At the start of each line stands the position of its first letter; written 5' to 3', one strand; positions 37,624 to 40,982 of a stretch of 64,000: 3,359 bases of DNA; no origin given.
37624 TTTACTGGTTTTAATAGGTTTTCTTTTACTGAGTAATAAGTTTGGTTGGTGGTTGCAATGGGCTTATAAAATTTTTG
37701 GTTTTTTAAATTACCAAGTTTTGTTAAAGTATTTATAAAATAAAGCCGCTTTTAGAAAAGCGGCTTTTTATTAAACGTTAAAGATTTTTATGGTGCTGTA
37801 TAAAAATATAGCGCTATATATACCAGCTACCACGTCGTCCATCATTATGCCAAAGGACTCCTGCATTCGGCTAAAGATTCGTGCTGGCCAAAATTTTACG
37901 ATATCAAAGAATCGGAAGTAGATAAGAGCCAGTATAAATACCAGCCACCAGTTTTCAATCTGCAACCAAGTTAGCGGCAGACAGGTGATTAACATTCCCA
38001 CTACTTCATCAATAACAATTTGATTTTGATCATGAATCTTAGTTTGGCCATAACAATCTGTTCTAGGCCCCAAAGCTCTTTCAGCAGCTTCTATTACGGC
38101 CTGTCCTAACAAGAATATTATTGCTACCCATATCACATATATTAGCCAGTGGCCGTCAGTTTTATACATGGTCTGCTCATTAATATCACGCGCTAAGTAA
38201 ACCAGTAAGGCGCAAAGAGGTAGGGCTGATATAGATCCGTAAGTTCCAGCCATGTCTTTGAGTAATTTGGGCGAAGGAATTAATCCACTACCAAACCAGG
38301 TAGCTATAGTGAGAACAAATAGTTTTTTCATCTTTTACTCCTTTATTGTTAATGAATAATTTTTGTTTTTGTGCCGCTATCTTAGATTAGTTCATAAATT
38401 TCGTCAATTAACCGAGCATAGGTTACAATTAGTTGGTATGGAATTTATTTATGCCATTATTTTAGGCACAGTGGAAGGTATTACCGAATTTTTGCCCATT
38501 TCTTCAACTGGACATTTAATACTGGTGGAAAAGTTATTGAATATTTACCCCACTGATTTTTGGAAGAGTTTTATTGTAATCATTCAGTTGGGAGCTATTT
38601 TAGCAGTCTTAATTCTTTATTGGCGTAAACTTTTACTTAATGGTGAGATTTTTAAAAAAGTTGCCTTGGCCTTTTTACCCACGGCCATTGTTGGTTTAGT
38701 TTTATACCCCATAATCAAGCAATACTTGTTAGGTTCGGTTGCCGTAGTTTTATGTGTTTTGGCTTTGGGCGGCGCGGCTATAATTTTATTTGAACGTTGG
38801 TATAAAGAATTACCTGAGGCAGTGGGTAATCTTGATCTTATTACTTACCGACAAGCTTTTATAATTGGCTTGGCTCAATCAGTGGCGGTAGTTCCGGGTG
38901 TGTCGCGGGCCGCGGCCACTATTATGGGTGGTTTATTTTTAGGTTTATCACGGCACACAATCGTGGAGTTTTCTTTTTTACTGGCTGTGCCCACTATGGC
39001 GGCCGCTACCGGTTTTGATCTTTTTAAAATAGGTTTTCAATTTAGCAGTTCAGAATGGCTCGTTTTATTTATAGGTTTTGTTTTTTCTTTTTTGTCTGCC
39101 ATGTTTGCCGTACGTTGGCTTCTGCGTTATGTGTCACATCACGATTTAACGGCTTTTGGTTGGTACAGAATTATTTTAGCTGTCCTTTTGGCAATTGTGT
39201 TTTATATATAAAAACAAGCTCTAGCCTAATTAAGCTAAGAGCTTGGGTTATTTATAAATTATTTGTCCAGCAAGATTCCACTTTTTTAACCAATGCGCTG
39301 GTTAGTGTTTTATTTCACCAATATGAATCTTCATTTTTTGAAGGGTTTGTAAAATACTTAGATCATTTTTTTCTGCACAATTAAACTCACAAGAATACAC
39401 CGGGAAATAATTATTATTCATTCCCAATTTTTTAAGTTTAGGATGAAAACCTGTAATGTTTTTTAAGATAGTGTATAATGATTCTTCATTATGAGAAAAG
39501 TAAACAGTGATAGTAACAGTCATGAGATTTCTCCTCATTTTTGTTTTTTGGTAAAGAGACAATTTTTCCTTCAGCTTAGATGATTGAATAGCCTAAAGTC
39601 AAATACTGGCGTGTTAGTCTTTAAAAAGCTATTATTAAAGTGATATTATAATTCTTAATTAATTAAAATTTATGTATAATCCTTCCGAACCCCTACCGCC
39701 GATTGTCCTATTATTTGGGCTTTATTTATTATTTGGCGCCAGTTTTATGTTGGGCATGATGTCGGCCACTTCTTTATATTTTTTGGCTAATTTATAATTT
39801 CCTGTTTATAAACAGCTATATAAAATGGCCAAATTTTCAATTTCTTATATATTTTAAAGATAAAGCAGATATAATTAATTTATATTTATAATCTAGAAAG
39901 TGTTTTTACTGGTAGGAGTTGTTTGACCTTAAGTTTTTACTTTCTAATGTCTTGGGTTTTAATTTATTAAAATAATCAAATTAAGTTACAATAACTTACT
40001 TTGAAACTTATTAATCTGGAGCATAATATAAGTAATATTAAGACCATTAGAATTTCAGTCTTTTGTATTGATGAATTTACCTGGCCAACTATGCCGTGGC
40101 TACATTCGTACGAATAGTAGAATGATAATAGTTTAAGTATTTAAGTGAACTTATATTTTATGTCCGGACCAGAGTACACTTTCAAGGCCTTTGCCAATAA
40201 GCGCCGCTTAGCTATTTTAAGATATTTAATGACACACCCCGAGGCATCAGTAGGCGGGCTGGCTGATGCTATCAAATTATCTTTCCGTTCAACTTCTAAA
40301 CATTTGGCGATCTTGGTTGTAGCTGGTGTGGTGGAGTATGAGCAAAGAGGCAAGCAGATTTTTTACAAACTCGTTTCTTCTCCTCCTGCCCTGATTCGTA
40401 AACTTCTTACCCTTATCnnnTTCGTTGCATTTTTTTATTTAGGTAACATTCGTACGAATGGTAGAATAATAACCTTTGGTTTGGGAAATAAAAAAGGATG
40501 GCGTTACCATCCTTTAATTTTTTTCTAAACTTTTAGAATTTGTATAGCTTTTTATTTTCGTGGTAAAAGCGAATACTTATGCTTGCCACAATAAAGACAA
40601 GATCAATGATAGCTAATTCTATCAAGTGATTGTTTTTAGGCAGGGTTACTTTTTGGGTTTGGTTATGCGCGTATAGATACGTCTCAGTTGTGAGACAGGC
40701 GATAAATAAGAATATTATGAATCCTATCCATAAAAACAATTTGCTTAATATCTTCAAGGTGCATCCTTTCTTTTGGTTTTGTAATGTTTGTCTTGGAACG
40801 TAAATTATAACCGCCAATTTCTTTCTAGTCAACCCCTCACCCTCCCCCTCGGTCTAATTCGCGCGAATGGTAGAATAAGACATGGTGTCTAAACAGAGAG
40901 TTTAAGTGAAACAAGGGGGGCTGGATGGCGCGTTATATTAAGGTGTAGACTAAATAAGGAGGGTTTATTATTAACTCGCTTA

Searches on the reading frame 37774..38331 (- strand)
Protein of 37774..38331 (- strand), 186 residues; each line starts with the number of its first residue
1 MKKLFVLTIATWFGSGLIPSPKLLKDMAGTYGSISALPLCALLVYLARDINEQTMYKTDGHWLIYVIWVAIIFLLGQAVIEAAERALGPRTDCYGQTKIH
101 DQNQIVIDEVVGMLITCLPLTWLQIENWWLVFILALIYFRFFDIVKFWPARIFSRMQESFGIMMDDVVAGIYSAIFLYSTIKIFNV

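Call 20: search_protein_families(library=pfam, proteins=[window:37774-38331:-], max_evalue=0.01)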
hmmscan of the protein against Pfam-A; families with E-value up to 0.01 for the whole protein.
window:37774-38331:- (186 aa): 1 family
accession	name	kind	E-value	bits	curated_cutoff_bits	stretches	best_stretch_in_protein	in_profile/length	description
PF04608.18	PgpA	-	2.4e-31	109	28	1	8-178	1-138/141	Phosphatidylglycerophosphatase A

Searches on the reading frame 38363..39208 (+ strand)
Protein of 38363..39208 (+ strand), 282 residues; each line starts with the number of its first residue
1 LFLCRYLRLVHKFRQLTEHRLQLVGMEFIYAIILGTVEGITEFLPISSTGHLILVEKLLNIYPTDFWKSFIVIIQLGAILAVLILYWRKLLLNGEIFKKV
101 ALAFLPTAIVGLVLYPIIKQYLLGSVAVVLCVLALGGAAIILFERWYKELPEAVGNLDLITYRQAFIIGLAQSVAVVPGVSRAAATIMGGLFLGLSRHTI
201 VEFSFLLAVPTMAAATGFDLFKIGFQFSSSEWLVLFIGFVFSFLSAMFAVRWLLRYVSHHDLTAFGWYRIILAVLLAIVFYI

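Call 20: search_protein_families(library=pfam, proteins=[window:38363-39208:+], max_evalue=0.01)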
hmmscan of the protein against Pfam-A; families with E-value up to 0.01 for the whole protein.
window:38363-39208:+ (282 aa): 1 family
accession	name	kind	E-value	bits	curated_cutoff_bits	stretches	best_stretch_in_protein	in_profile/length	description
PF02673.24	BacA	-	5.2e-72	243.1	33.4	1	31-275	1-257/257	Bacitracin resistance protein BacA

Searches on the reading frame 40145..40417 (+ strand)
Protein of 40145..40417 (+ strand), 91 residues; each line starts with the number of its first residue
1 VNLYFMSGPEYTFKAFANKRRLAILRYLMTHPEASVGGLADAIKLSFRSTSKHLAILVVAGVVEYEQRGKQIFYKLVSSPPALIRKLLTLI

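Call 20: search_protein_families(library=pfam, proteins=[window:40145-40417:+], max_evalue=0.01)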
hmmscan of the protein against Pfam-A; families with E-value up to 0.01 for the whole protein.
window:40145-40417:+ (91 aa): 10 families
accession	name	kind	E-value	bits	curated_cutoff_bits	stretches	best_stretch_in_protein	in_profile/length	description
PF01022.26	HTH_5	-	1.5e-07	31.6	22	1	19-65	2-47/47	Bacterial regulatory protein, arsR family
PF12840.13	HTH_20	-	2.7e-07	30.9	27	1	17-65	2-50/51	Helix-turn-helix domain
PF25212.1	HVO_A0114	-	5.6e-07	29.7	27.6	1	15-71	18-74/84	HVO_A0114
PF24035.1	DUF7344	-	1.2e-05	26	27.8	0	13-44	1-31/76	Domain of unknown function (DUF7344)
PF13412.12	HTH_24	-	5.9e-05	23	21.9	1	18-64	2-48/48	Winged helix-turn-helix DNA-binding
PF12802.13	MarR_2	-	0.00033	21.2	27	1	22-66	8-53/61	MarR family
PF13601.12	HTH_34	-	0.00085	19.9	27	1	21-67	2-48/80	Winged helix DNA-binding domain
PF19187.6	HTH_PafC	-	0.00087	19.6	32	1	20-65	5-50/115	PafC helix-turn-helix domain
PF09339.16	HTH_IclR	-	0.0015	18.7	22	1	20-66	4-51/52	IclR helix-turn-helix domain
PF01047.28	MarR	-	0.0069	16.7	24.6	0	21-64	5-48/59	MarR family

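Call 74: search_protein_families(library=ncbifam, proteins=[window:40145-40417:+], max_evalue=0.01)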
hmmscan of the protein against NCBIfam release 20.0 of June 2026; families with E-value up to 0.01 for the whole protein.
window:40145-40417:+ (91 aa): 10 families
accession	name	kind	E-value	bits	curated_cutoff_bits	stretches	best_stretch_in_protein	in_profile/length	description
NF033788.1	HTH_metalloreg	subfamily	1e-18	66.9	55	1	12-80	4-72/77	metalloregulator ArsR/SmtB family transcription factor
NF033789.1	repress_SdpR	subfamily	9.8e-12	44.6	100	1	12-78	1-66/79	autorepressor SdpR family transcription factor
NF040642.1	sulf_sens_BigR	equivalog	1.9e-09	37.5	155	1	13-80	14-80/95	sulfite-sensing transcriptional repressor BigR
NF041413.1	ArsR_Rv2640c_fam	equivalog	2.2e-08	34.5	155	1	13-77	36-102/118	Rv2640c family ArsR-like transcriptional regulator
NF007528.0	PRK10141.1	subfamily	1.5e-07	31.3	97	1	12-84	9-81/117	metalloregulator ArsR/SmtB family transcription factor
NF047906.1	CdPbTransRegCmtR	equivalog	2.4e-06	27.4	150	1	14-79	16-80/104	Cd(II)/Pb(II)-sensing metalloregulatory transcriptional regulator CmtR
NF045707.1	Dbac_1936_reg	equivalog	1.5e-05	25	115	1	12-78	10-75/99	ArsR/SmtB-type metalloregulator TsoR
TIGR01884.1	cas_HTH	subfamily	0.00022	20.7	60.2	1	12-72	135-196/202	CRISPR-associated CARF protein Csa3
NF053606.1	Sta1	subfamily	0.0035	17.4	80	1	19-70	20-71/100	Sta1 family transcriptional regulator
TIGR02702.1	SufR_cyano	equivalog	0.0094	15.7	178.8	0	23-68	5-50/208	iron-sulfur cluster biosynthesis transcriptional regulator SufR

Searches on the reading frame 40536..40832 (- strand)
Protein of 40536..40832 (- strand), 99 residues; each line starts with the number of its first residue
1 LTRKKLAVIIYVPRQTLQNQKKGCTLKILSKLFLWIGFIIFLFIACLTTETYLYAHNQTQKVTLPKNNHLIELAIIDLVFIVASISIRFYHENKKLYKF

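Call 20: search_protein_families(library=pfam, proteins=[window:40536-40832:-], max_evalue=0.01)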
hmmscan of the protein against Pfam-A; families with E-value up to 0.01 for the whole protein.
window:40536-40832:- (99 aa): 0 families

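Call 74: search_protein_families(library=ncbifam, proteins=[window:40536-40832:-], max_evalue=0.01)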
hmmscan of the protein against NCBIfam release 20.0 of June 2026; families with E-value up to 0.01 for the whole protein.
window:40536-40832:- (99 aa): 1 family
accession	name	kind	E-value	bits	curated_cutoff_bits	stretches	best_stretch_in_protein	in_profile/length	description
NF050013.1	HpsJ_like_A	equivalog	0.0071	16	140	1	8-64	55-111/217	HpsJ-like protein, cyanoexosortase A-associated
